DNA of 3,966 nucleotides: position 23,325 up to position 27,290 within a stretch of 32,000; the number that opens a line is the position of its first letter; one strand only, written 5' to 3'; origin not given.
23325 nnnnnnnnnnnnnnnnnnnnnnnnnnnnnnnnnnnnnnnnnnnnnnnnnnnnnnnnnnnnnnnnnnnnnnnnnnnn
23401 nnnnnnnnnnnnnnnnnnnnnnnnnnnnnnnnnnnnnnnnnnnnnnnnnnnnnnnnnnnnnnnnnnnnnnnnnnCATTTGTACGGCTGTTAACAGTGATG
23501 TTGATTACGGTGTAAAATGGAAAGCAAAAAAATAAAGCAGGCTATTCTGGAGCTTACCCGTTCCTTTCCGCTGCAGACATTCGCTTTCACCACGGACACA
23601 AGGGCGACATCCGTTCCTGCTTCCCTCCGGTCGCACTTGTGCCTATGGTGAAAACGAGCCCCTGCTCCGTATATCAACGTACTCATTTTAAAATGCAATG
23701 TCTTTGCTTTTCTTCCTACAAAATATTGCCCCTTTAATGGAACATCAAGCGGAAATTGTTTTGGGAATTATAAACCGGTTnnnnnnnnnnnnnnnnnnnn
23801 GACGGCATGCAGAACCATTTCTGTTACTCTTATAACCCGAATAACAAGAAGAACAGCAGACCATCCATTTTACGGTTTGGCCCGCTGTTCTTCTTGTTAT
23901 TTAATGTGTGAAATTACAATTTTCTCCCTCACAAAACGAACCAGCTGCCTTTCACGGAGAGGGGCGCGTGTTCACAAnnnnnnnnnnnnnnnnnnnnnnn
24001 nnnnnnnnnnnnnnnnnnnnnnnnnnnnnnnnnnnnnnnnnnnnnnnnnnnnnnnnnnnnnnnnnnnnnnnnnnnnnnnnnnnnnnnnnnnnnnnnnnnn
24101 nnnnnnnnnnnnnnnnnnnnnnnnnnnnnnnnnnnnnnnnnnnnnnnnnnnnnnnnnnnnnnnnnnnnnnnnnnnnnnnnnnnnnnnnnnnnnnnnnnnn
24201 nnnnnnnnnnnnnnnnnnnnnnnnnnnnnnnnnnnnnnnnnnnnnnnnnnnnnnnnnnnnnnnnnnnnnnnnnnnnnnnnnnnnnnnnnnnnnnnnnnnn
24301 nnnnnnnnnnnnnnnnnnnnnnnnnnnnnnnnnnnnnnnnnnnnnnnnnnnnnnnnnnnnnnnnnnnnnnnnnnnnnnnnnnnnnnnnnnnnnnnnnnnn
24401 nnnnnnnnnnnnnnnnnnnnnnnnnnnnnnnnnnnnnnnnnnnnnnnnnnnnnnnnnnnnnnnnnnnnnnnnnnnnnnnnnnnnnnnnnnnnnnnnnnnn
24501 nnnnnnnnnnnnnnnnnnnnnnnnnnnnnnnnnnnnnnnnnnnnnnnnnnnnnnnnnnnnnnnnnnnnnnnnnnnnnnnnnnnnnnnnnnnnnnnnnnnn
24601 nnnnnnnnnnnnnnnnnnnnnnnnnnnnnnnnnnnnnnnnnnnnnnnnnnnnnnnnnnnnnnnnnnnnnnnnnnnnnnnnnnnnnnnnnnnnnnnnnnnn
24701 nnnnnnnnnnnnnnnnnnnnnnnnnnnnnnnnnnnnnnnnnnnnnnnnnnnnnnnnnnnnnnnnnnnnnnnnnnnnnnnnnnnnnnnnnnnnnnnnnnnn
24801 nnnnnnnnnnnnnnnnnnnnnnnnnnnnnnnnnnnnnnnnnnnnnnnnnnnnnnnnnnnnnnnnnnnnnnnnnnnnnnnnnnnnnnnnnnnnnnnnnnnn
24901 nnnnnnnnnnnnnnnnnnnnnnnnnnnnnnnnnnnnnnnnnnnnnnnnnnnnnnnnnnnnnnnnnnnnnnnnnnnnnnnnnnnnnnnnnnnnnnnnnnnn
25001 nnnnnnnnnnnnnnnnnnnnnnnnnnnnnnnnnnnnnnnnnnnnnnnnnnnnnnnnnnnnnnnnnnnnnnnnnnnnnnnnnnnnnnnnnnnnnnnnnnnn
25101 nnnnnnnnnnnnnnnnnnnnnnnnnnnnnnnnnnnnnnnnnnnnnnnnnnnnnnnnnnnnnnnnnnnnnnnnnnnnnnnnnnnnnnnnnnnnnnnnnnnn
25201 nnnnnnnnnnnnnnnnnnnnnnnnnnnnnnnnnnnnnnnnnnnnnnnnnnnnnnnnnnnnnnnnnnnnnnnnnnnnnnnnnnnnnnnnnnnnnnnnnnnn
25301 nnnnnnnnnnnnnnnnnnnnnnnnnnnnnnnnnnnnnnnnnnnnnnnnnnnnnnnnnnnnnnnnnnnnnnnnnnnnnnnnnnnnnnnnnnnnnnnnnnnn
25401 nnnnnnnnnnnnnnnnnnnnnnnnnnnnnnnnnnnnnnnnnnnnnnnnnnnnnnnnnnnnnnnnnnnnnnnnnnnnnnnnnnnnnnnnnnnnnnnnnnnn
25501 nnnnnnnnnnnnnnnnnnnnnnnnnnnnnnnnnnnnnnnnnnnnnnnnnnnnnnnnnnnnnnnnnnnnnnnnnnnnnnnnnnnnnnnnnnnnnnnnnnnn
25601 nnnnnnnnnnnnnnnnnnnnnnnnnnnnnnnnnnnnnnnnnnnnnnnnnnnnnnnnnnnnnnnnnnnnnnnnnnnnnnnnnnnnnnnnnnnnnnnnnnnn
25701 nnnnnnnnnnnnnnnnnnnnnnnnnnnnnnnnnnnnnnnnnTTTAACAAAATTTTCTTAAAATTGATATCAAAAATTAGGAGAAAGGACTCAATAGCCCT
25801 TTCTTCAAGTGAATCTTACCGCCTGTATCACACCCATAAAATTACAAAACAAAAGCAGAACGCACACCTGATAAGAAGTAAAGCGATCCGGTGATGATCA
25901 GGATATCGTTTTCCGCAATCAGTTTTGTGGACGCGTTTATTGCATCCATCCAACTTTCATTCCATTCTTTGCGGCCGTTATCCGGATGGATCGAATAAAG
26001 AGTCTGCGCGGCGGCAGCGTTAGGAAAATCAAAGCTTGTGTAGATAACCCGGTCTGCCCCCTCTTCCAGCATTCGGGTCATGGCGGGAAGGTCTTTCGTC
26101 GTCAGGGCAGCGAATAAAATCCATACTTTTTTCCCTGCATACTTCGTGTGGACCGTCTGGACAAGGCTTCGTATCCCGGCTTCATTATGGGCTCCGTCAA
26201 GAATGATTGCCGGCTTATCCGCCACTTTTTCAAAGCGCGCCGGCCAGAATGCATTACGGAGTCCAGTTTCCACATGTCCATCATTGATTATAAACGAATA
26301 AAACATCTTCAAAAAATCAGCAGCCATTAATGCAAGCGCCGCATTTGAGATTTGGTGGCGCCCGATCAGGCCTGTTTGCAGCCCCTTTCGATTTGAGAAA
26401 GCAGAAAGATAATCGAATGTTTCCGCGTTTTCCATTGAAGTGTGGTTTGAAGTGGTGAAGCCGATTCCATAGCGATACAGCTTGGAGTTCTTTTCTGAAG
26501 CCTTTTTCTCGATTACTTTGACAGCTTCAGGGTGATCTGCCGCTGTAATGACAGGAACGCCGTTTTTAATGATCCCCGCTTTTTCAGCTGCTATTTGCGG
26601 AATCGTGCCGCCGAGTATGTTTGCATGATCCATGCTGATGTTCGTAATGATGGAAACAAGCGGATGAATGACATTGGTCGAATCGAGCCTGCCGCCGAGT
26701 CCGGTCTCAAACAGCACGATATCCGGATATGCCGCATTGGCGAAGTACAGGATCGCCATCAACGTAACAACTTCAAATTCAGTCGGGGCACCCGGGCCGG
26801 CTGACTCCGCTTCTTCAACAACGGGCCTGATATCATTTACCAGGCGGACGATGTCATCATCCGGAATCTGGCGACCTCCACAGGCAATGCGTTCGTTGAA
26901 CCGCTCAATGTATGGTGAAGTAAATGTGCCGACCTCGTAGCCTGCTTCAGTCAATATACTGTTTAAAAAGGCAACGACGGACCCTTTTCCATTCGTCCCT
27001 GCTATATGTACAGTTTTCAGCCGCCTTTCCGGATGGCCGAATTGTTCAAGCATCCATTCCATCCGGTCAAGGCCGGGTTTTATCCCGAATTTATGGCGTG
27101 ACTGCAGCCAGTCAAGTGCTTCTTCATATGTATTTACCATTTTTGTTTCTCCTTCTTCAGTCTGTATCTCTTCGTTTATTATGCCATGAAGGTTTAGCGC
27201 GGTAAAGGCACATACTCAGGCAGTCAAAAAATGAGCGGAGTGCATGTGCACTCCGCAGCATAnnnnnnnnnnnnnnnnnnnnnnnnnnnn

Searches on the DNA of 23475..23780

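Call 11: search_rna_families(source=window, start=23475, end=23780, threshold=evalue, max_evalue=10, show_alignments=3)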
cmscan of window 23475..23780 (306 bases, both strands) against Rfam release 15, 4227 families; matches with E-value up to 10: 4.
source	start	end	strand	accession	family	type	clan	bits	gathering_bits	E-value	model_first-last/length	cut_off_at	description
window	23579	23659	+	RF03259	MIR1514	Gene; miRNA;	-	16.8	90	2.4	1-110/110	no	MIR1514 microRNA precursor family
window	23641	23737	+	RF01511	Afu_304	Gene; snRNA; snoRNA; CD-box;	-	13.2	35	5.1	1-107/107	no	A. fumigatus snoRNA Afu_304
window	23478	23582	+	RF00430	SNORA54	Gene; snRNA; snoRNA; HACA-box;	CL00034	12.1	60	6.6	1-129/129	no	Small nucleolar RNA SNORA54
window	23696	23776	-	RF02142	HOXA11-AS1_6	Gene; lncRNA;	-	10.7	50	3.3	1-179/179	no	HOXA11 antisense RNA 1 conserved region 6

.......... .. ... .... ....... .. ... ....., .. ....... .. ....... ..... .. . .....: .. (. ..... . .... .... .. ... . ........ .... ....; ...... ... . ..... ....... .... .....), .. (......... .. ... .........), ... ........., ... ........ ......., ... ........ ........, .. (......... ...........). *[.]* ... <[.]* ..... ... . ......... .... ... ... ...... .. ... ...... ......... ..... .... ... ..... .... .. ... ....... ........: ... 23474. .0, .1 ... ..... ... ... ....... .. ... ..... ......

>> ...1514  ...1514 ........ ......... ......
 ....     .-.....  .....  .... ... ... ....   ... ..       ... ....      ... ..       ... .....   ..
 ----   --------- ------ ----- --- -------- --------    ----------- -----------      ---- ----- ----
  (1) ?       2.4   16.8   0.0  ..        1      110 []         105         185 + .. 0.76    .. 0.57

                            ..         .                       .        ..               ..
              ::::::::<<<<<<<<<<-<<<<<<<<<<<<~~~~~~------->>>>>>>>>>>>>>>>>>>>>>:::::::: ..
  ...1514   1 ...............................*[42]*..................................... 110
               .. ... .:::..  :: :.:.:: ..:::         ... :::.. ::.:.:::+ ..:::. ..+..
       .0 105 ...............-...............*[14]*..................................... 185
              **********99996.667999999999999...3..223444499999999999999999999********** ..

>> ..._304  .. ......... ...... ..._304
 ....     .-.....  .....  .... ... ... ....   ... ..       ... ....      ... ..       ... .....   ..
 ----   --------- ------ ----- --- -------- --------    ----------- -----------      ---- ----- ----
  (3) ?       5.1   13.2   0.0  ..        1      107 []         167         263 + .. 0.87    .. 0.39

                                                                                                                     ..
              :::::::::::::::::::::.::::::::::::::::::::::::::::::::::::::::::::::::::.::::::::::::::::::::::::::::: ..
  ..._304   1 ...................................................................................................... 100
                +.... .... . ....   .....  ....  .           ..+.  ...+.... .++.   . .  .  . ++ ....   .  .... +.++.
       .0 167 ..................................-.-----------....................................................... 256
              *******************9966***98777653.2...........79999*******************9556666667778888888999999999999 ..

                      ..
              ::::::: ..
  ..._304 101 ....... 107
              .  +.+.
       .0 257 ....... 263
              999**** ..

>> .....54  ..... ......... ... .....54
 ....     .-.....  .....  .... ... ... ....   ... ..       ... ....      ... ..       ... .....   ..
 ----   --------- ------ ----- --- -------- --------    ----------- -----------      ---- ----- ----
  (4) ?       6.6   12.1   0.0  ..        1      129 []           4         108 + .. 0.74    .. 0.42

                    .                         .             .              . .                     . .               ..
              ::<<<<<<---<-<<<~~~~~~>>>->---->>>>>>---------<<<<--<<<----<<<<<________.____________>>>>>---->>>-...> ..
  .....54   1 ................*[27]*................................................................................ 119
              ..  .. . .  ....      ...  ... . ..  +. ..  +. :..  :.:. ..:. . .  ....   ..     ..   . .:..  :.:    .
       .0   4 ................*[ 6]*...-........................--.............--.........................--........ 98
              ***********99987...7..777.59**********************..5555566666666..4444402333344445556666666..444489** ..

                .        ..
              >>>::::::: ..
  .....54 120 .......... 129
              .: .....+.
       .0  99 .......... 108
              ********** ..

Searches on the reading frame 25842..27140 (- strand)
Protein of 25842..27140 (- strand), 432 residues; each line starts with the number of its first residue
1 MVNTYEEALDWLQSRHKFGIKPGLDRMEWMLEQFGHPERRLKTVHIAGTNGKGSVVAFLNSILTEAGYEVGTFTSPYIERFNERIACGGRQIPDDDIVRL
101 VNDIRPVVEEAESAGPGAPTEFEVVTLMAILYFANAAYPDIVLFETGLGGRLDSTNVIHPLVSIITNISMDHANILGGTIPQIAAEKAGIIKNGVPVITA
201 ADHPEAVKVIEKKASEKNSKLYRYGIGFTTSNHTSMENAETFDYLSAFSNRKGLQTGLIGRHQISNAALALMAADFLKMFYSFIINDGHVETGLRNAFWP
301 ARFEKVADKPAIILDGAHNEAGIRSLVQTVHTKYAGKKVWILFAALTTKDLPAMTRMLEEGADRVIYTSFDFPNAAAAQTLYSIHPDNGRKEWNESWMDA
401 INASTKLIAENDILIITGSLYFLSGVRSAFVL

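Call 68: find_homologous_proteins(query=window:25842-27140:-, max_evalue=1e-100)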
Query window:25842-27140:- (432 aa): 1365 proteins with E <= 1e-100 among 8000 candidates; the best 120 are listed.
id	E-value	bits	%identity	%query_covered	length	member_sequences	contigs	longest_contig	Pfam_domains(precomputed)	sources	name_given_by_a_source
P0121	9.7e-289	975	100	100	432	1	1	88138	PF02875.27,PF08245.19,PF27239.1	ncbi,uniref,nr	ncbi:bifunctional folylpolyglutamate synthase/dihydrofolate synthase [Bacillus marinisedimentorum]|u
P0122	1.0e-238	810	82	100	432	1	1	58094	PF02875.27,PF08245.19,PF27239.1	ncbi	-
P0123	6.5e-152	524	55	100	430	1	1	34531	PF02875.27,PF08245.19,PF27239.1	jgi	jgi:dihydrofolate synthase / folylpolyglutamate synthase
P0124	6.5e-151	521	56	99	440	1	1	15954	PF02875.27,PF08245.19,PF27239.1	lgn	-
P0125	1.2e-149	517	53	99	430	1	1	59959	PF02875.27,PF08245.19,PF27239.1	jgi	jgi:dihydrofolate synthase / folylpolyglutamate synthase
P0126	1.3e-149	517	55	100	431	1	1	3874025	PF02875.27,PF08245.19,PF27239.1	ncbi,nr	ncbi:folylpolyglutamate synthase/dihydrofolate synthase family protein [Bacillus tianshenii]|nr:foly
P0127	3.8e-149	515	54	100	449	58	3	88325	PF02875.27,PF08245.19,PF27239.1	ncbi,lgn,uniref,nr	ncbi:bifunctional folylpolyglutamate synthase/dihydrofolate synthase [Geobacillus stearothermophilus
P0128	1.8e-148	513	53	100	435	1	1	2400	PF02875.27,PF08245.19,PF27239.1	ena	-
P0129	7.1e-148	511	53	100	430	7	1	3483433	PF02875.27,PF08245.19,PF27239.1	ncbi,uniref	ncbi:bifunctional folylpolyglutamate synthase/dihydrofolate synthase [Geobacillus sp. YF-1]|uniref:b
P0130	7.1e-148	511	55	99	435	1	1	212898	PF02875.27,PF08245.19,PF27239.1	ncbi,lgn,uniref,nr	ncbi:bifunctional folylpolyglutamate synthase/dihydrofolate synthase [Geobacillus stearothermophilus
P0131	9.4e-148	510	55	99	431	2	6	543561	PF02875.27,PF08245.19,PF27239.1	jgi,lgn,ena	-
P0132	1.5e-147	510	54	100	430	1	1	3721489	PF02875.27,PF08245.19,PF27239.1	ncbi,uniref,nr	ncbi:bifunctional folylpolyglutamate synthase/dihydrofolate synthase [Geobacillus sp. JS12]|uniref:b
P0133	1.5e-147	510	54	99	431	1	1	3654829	PF02875.27,PF08245.19,PF27239.1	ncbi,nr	ncbi:folylpolyglutamate synthase [Geobacillus stearothermophilus 10]|nr:folylpolyglutamate synthase 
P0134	1.5e-147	510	54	99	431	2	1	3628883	PF02875.27,PF08245.19,PF27239.1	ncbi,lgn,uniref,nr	ncbi:bifunctional folylpolyglutamate synthase/dihydrofolate synthase [Geobacillus sp. Y412MC52]|unir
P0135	1.9e-147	509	54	99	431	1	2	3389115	PF02875.27,PF08245.19,PF27239.1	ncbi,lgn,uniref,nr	ncbi:bifunctional folylpolyglutamate synthase/dihydrofolate synthase [Geobacillus sp. BMUD]|uniref:b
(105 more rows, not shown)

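Call 69: find_encoding_contigs(protein=P0122, flank=10000, max_places=2)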
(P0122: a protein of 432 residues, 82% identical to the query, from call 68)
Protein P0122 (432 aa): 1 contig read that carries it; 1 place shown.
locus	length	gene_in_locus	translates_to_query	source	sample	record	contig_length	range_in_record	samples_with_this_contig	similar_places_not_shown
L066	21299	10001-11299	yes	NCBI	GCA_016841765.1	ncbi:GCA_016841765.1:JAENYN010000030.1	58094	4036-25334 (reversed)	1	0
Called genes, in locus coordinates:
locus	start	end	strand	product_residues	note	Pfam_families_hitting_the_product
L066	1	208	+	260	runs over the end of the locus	PF02602:HEM4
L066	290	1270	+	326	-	PF00490:ALAD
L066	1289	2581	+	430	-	PF00202:Aminotran_3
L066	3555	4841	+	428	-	PF20918:SPOCS_spoVID-N, PF01476:LysM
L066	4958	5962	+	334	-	-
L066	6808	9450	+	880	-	PF00133:tRNA-synt_1, PF01406:tRNA-synt_1e (faint), PF09334:tRNA-synt_1g, PF13603:tRNA-synt_1_2, PF09334:tRNA-synt_1g, PF08264:Anticodon_1, PF10458:Val_tRNA-synt_C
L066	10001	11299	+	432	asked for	PF08245:Mur_ligase_M, PF27239:FOL3_C, PF02875:Mur_ligase_C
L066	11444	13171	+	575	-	PF13185:GAF_2, PF00990:GGDEF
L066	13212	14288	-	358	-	-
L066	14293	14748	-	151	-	PF07963:N_methyl (faint)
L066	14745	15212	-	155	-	PF07963:N_methyl (weak)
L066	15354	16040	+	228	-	-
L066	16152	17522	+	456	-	PF04294:VanW (weak)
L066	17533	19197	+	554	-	PF05157:MshEN, PF00437:T2SSE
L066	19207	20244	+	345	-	PF00437:T2SSE, PF13555:AAA_29 (faint)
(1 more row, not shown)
